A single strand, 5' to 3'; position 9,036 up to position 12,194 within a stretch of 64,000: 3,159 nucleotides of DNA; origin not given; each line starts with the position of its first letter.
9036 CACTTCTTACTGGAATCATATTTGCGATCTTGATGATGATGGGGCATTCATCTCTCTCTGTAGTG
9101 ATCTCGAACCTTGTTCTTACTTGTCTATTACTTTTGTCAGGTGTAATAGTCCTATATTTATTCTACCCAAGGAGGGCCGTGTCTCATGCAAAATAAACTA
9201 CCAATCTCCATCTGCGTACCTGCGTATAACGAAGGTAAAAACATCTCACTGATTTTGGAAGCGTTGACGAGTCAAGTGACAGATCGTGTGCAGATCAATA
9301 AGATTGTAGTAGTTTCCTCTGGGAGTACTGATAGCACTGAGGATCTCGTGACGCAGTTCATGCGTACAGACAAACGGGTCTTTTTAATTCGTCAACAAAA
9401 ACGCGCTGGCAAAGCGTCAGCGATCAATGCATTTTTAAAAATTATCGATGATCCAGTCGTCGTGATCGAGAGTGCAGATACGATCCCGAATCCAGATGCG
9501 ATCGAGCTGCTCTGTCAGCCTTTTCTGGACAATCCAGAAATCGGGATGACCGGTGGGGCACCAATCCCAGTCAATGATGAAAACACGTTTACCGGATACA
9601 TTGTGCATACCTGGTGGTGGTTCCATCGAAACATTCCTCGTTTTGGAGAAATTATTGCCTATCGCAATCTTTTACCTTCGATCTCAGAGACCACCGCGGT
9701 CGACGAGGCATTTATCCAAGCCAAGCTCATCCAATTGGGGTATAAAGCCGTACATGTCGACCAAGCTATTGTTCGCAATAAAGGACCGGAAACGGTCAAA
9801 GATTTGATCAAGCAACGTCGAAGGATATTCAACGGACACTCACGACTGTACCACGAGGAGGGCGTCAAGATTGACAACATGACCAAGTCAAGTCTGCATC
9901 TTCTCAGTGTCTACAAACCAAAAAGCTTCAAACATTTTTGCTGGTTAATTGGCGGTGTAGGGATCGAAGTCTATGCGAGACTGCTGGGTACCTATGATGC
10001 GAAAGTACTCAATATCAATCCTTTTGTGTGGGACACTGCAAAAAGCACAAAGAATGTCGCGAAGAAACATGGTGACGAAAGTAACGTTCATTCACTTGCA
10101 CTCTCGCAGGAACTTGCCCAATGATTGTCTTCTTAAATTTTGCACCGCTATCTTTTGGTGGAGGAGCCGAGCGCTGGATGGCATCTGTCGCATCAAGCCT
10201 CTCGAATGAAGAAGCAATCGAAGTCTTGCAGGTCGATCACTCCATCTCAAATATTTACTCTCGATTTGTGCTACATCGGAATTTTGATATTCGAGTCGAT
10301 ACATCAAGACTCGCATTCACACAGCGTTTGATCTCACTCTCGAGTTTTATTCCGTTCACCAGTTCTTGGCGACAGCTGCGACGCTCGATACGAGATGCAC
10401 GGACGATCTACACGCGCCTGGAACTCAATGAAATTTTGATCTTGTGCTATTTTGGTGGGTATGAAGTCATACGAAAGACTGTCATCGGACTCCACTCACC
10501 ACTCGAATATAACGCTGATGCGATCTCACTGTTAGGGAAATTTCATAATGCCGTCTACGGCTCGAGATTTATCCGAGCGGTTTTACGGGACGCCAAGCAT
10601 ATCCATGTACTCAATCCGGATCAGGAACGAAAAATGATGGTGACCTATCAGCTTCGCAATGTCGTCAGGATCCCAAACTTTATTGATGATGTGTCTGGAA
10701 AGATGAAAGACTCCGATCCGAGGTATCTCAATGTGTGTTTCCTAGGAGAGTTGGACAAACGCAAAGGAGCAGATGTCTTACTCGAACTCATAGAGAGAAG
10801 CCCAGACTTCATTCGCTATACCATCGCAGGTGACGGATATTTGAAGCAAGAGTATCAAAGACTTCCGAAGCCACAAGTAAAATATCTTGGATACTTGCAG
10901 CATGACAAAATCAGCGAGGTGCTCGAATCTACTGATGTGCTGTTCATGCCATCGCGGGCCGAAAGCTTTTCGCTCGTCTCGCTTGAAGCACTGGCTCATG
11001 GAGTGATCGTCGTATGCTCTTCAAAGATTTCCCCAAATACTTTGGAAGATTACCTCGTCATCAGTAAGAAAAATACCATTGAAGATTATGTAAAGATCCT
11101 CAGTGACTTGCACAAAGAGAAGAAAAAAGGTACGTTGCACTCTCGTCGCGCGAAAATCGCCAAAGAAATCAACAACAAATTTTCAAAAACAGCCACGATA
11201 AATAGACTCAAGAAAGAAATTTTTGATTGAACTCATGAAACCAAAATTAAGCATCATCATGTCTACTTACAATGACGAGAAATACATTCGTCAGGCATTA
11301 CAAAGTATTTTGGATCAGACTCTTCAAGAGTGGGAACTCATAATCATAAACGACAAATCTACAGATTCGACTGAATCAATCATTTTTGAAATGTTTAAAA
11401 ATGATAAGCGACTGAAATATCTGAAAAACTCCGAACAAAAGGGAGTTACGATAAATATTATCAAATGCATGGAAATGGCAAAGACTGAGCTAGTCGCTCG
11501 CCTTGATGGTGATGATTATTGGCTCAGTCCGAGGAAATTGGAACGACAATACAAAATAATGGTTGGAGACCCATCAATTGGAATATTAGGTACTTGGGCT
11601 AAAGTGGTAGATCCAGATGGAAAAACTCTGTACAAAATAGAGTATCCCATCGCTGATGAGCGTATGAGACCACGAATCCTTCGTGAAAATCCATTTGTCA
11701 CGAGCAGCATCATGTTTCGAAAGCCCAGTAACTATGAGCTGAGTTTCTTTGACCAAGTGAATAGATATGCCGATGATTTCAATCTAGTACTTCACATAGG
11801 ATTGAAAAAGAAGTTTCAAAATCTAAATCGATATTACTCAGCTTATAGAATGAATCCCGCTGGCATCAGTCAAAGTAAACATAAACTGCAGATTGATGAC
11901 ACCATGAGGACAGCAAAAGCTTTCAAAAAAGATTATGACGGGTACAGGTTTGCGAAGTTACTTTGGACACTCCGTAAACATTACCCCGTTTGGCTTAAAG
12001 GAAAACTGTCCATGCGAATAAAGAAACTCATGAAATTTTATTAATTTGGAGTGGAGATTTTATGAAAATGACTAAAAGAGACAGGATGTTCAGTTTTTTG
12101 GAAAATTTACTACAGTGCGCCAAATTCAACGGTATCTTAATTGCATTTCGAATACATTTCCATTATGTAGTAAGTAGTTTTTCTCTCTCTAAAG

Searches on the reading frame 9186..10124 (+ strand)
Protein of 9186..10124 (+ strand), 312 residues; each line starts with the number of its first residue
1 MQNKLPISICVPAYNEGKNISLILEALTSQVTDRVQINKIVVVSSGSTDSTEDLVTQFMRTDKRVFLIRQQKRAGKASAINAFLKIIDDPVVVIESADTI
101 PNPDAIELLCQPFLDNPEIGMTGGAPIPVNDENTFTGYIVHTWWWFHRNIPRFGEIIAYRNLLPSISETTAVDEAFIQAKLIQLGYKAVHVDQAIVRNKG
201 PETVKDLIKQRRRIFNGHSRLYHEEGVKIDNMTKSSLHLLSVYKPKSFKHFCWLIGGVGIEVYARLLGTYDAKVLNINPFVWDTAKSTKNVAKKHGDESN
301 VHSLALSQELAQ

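Call 11: search_protein_families(library=pfam, proteins=[window:9186-10124:+], max_evalue=0.001)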
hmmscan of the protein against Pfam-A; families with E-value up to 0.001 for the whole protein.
window:9186-10124:+ (312 aa): 3 families
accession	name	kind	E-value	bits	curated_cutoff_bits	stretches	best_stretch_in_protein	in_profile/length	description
PF00535.33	Glycos_transf_2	-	2.8e-21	76.6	23.3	1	8-141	1-131/168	Glycosyl transferase family 2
PF13641.12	Glyco_tranf_2_3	-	1.1e-13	52.2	27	1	7-125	3-122/230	Glycosyltransferase like family 2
PF13632.12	Glyco_trans_2_3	-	9.4e-09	35.8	27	1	92-222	2-147/198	Glycosyl transferase family group 2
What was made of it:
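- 9186..10124 (+): Soluble-type GT2 (312 aa), conserved cluster member. Pfam (call 11).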

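Call 65: search_protein_families(library=ncbifam, proteins=[window:9186-10124:+], max_evalue=0.001)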
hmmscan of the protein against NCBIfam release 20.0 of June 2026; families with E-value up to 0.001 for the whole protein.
window:9186-10124:+ (312 aa): 17 families
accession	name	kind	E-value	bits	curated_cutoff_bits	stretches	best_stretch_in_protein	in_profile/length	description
TIGR03937.1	PgaC_IcaA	equivalog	2.9e-20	72.6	422.3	1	5-135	45-171/407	poly-beta-1,6-N-acetyl-D-glucosamine synthase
NF010496.0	PRK13915.1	equivalog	1.8e-10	40.4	262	1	4-121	30-150/307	glucosyl-3-phosphoglycerate synthase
TIGR03965.1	mycofact_glyco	equivalog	3.6e-10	39.3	280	1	7-134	76-199/467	mycofactocin biosynthesis glycosyltransferase MftF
NF041875.1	EPS_EpsD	equivalog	5.9e-10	39.1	370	1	7-107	1-98/325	exopolysaccharide biosynthesis glycosyltransferase EpsD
NF007482.0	PRK10073.1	equivalog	5.3e-09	35.5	423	1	2-99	3-96/334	glycosyltransferase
NF047588.1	GlcsyltransPgfSStrep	equivalog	7.3e-09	35.3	500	1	7-113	3-110/308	glycosyltransferase PgfS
NF045692.1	OglycostaseCruG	equivalog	8e-08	31.6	600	1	7-71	43-104/386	2'-O-glycosyltransferase CruG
TIGR04242.1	nodulat_NodC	equivalog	1.5e-07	30.7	550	1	7-149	50-191/395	chitooligosaccharide synthase NodC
TIGR04182.1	glyco_TIGR04182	equivalog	1.6e-07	31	325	1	7-115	2-99/293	S-layer glycoprotein N-glycosyltransferase AglJ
TIGR04283.1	glyco_like_mftF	equivalog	3.7e-07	30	182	1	7-113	1-97/221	TIGR04283 family arsenosugar biosynthesis glycosyltransferase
NF038302.1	EPS_HpsE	equivalog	4.9e-07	29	300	1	7-124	3-122/307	hormogonium polysaccharide biosynthesis glycosyltransferase HpsE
TIGR03111.1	glyc2_xrt_Gpos1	hypoth_equivalog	6.3e-07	28.5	363.95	1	6-125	49-168/439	TIGR03111 family XrtG-associated glycosyltransferase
NF047683.1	TeichurnBiosyTuaG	equivalog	1.2e-06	28.4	400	1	2-94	3-92/252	teichuronic acid biosynthesis protein TuaG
NF007986.1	PRK10714.1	equivalog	8.7e-06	25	529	1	7-109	8-111/316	undecaprenyl-phosphate 4-deoxy-4-formamido-L-arabinose transferase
TIGR03992.1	Arch_glmU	subfamily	2.5e-05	23.3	292.1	1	24-110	34-118/393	bifunctional sugar-1-phosphate nucleotidylyltransferase/acetyltransferase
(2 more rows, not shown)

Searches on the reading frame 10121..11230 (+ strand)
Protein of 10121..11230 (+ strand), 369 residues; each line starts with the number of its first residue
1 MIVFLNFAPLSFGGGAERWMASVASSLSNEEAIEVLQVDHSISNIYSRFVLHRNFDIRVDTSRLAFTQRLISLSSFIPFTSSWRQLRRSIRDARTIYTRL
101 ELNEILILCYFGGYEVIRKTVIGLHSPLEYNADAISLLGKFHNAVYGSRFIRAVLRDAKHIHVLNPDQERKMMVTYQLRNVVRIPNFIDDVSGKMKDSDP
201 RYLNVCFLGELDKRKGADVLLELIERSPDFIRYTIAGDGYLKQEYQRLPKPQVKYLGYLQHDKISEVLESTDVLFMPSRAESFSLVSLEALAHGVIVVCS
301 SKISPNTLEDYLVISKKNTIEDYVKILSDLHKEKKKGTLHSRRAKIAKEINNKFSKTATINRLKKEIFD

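Call 11: search_protein_families(library=pfam, proteins=[window:10121-11230:+], max_evalue=0.001)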
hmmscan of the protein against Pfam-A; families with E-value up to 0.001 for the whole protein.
window:10121-11230:+ (369 aa): 3 families
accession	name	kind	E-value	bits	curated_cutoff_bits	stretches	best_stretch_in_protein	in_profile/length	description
PF00534.26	Glycos_transf_1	-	1.2e-18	67.6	26.4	1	204-335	17-160/172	Glycosyl transferases group 1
PF13692.12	Glyco_trans_1_4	-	7.8e-18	65.5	27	1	205-328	4-137/142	Glycosyl transferases group 1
PF20706.3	GT4-conflict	-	1.6e-07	31.1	26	1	261-302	272-313/385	Family 4 Glycosyltransferase in conflict systems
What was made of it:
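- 10121..11230 (+): GT4 glycosyltransferase (369 aa). PF00534 and PF13692 (call 11).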

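Call 65: search_protein_families(library=ncbifam, proteins=[window:10121-11230:+], max_evalue=0.001)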
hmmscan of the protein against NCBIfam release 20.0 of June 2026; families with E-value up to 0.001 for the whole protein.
window:10121-11230:+ (369 aa): 21 families
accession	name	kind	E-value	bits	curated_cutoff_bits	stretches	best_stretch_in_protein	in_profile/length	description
NF046085.1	XrtY_assoc_Gly1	equivalog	1.9e-15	56.6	400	1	153-362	156-376/387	XrtY-associated glycosyltransferase XYAG1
NF047684.1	TeichurnBiosyTuaC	equivalog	8.6e-11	41.4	550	1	205-365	222-384/391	teichuronic acid biosynthesis protein TuaC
TIGR03999.1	thiol_BshA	equivalog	3.7e-10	39.3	273.7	1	252-301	256-303/375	N-acetyl-alpha-D-glucosaminyl L-malate synthase BshA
NF053513.1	Gtran_IagA_BgsA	equivalog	1.7e-08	33.8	460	1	209-348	168-315/333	LTA glycolipid anchor biosynthesis glycosyltransferase, IagA/BgsA family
TIGR04157.1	glyco_rSAM_CFB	subfamily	3.4e-08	32.9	400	1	205-301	230-331/406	TIGR04157 family glycosyltransferase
NF050056.1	ProtGlycPglH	equivalog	3.8e-08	32.8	600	1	13-302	12-284/354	GalNAc-alpha-(1->4)-GalNAc-alpha-(1->3)-diNAcBac-PP-undecaprenol alpha-1,4-N-acetyl-D-galactosaminyltransferase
TIGR04047.1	MSMEG_0565_glyc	hypoth_equivalog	1.2e-07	31.2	259.85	1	251-336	257-344/373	MSMEG_0565 family glycosyltransferase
TIGR03088.1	stp2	hypoth_equivalog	2.1e-07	30.3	409.05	1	227-363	223-366/374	TIGR03088 family PEP-CTERM/XrtA system glycosyltransferase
NF050063.1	ProtGlycPglJ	equivalog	5.1e-07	29.2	500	1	179-304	174-299/363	N-acetylgalactosamine-N,N'-diacetylbacillosaminyl-diphospho-undecaprenol 4-alpha-N-acetylgalactosaminyltransferase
TIGR03449.1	mycothiol_MshA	equivalog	6.1e-07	28.7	462.5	1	205-364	223-397/406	D-inositol-3-phosphate glycosyltransferase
NF053787.1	GlcN_PG_synth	equivalog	3.2e-06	26.2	480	1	206-348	201-341/361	N-acetylglucosaminyl phosphatidylglycerol synthase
TIGR02095.1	glgA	subfamily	3.3e-06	26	328.45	1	199-300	291-398/477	glycogen/starch synthase, ADP-glucose type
NF041010.1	glycosy_Agl16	equivalog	4.7e-06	25.7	575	1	160-350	137-335/352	glycosylation protein Agl16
NF038255.1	exopoly_VpsD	equivalog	5.3e-05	22.3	300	1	250-362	262-371/381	VpsD family glycosyltransferase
NF038295.1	EPS_HpsP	equivalog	8e-05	21.8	550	1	203-304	208-321/388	hormogonium polysaccharide biosynthesis glycosyltransferase HpsP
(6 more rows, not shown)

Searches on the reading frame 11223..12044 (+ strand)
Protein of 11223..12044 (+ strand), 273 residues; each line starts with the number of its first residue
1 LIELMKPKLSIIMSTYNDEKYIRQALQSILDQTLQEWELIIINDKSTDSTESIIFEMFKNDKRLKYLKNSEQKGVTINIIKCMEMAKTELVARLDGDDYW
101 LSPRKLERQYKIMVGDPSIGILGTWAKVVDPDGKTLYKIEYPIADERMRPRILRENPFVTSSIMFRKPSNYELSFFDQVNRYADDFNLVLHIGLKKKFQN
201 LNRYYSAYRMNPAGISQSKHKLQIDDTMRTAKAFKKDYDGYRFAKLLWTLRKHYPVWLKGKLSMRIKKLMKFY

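Call 11: search_protein_families(library=pfam, proteins=[window:11223-12044:+], max_evalue=0.001)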
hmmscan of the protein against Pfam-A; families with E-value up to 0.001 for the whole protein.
window:11223-12044:+ (273 aa): 3 families
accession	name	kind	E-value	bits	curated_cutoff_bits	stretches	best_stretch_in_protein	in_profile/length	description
PF00535.33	Glycos_transf_2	-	3.1e-29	102.5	23.3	1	10-163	1-156/168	Glycosyl transferase family 2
PF10111.15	Glyco_tranf_2_2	-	1.2e-10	41.8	27.3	1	11-197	2-204/276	Glycosyltransferase like family 2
PF13641.12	Glyco_tranf_2_3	-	2.6e-08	34.6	27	1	7-128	1-125/230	Glycosyltransferase like family 2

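Call 65: search_protein_families(library=ncbifam, proteins=[window:11223-12044:+], max_evalue=0.001)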
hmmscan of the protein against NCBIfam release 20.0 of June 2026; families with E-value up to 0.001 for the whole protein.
window:11223-12044:+ (273 aa): 17 families
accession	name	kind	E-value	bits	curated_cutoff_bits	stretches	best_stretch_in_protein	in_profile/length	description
NF053739.1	GlytfEpsEBac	equivalog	2.2e-29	102.3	450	1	7-226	1-220/265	glycosyltransferase EpsE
NF047683.1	TeichurnBiosyTuaG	equivalog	7.9e-28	97.8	400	1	5-221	4-216/252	teichuronic acid biosynthesis protein TuaG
NF050050.1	ProtGlycPglI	equivalog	2.3e-19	69.9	500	1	6-102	1-98/306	GalNAc(5)-diNAcBac-PP-undecaprenol beta-1,3-glucosyltransferase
NF007482.0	PRK10073.1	equivalog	4.9e-16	58.7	423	1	6-99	5-97/334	glycosyltransferase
TIGR03937.1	PgaC_IcaA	equivalog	1.1e-15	57.6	422.3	1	6-98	44-136/407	poly-beta-1,6-N-acetyl-D-glucosamine synthase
NF007453.0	PRK10018.1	equivalog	4.3e-13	49.5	382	1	6-104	5-103/280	colanic acid biosynthesis glycosyltransferase WcaA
TIGR04017.1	WcaA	equivalog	8.5e-13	48.5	495.75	1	6-104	4-102/279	colanic acid biosynthesis glycosyltransferase WcaA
NF038302.1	EPS_HpsE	equivalog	2.2e-12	46.6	300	1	8-123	2-121/307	hormogonium polysaccharide biosynthesis glycosyltransferase HpsE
NF047588.1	GlcsyltransPgfSStrep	equivalog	1.3e-11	44.3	500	1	8-97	2-95/308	glycosyltransferase PgfS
NF041394.1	GtaseAglG_Halo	equivalog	5.2e-09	35.8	440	1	8-97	2-92/304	glucosyl-dolichyl phosphate glucuronosyltransferase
NF041875.1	EPS_EpsD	equivalog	2.8e-08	33.5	370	1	9-123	1-114/325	exopolysaccharide biosynthesis glycosyltransferase EpsD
NF038299.1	EPS_HpsN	equivalog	6.5e-06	25.3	425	1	7-123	1-116/317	hormogonium polysaccharide biosynthesis glycosyltransferase HpsN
TIGR04283.1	glyco_like_mftF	equivalog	1.5e-05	24.7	182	1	9-56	1-48/221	TIGR04283 family arsenosugar biosynthesis glycosyltransferase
NF045692.1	OglycostaseCruG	equivalog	2e-05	23.7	600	1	8-68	42-102/386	2'-O-glycosyltransferase CruG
TIGR04440.1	glyco_TIGR04440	domain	9.4e-05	22.2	70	1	8-117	1-110/215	TIGR00180 family glycosyltransferase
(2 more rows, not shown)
